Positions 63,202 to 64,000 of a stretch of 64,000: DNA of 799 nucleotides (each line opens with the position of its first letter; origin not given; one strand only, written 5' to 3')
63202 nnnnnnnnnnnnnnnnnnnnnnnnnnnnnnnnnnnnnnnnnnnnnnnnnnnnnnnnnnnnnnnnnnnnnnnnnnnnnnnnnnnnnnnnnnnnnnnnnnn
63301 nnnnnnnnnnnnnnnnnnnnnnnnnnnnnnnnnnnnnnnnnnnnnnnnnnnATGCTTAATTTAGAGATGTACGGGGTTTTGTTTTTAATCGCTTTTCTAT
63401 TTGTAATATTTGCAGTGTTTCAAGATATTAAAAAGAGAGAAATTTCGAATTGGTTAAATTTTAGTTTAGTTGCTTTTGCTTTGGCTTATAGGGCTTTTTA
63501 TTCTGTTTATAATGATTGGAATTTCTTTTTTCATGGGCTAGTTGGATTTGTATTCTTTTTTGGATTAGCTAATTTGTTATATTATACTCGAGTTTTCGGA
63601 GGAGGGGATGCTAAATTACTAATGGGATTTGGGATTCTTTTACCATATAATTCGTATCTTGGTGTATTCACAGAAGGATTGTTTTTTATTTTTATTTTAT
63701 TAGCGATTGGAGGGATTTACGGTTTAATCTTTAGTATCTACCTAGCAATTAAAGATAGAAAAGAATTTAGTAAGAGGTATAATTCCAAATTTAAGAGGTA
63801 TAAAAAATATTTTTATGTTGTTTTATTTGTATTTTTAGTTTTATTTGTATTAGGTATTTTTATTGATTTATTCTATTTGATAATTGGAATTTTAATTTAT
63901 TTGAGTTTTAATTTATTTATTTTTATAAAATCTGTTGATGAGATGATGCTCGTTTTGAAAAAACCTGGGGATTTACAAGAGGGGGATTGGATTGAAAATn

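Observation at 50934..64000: Complete ~13-kb type IV pilus-like locus in an apparently streamlined archaeon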

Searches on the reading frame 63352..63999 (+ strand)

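Call 4: search_protein_families(library=pfam, proteins=[window:63352-63999:+], max_evalue=0.1)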
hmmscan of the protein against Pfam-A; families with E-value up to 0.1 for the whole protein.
window:63352-63999:+ (216 aa): 1 family
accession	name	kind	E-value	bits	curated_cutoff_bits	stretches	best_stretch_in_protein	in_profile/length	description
PF01478.23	Peptidase_A24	-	1.7e-14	54.6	26.5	1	12-125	1-104/104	Type IV leader peptidase family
